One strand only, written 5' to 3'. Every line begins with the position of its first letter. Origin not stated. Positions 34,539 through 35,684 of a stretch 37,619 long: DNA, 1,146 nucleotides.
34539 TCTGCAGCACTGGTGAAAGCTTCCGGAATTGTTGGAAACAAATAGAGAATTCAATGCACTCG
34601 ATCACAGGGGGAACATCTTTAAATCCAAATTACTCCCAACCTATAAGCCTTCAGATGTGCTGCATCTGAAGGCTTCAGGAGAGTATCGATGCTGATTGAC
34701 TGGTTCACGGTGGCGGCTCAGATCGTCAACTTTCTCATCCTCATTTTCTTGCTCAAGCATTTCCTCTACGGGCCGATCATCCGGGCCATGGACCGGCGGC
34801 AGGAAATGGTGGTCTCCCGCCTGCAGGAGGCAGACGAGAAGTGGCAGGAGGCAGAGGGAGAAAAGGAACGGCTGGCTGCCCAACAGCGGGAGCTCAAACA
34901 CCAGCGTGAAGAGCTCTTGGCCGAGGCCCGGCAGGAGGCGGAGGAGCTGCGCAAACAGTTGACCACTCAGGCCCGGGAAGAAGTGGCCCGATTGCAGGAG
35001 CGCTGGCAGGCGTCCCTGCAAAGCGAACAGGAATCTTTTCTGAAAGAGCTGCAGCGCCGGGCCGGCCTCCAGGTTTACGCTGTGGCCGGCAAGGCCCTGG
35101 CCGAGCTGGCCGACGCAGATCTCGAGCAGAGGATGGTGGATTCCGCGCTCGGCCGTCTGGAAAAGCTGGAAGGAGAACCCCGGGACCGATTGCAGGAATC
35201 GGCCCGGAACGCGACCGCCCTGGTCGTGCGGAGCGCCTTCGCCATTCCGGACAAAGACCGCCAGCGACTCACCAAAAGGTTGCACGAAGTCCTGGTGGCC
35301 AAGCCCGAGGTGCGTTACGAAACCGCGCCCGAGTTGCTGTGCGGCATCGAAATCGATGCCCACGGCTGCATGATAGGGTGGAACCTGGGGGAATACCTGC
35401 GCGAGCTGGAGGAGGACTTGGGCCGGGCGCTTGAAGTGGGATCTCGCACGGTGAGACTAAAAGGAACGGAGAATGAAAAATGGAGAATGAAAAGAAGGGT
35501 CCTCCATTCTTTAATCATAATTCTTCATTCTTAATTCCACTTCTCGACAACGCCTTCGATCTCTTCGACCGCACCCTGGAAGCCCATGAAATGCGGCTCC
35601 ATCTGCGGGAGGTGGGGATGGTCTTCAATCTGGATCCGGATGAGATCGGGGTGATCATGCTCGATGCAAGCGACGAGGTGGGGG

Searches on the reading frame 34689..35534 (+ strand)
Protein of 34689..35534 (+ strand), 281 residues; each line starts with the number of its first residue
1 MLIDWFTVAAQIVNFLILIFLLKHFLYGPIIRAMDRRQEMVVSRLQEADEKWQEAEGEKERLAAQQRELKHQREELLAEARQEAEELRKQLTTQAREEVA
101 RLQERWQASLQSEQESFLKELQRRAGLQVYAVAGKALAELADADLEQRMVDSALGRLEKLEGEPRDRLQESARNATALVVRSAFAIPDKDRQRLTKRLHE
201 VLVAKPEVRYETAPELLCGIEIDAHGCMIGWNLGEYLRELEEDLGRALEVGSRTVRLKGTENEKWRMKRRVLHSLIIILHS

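Call 5: search_protein_families(library=pfam, proteins=[window:34689-35531:+], max_evalue=0.01)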
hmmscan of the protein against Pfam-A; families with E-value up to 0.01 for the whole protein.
window:34689-35531:+ (281 aa): 3 families
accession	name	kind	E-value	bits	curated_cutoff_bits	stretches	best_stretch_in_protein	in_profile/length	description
PF00430.23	ATP-synt_B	-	7.3e-18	65.4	28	1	8-137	2-131/132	ATP synthase B/B' CF(0)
PF00213.23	OSCP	-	3.7e-06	27.6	22.3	1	167-244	94-172/172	ATP synthase delta (OSCP) subunit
PF19745.5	FUT8_N_cat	-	0.0016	17.7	27.6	1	10-161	10-159/499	Alpha-(1,6)-fucosyltransferase N- and catalytic domains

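Call 37: find_encoding_contigs(protein=window:34689-35534:+, flank=10000, max_places=4)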
Protein window:34689-35534:+ (281 aa): no gene with exactly this product is on record in the collection.
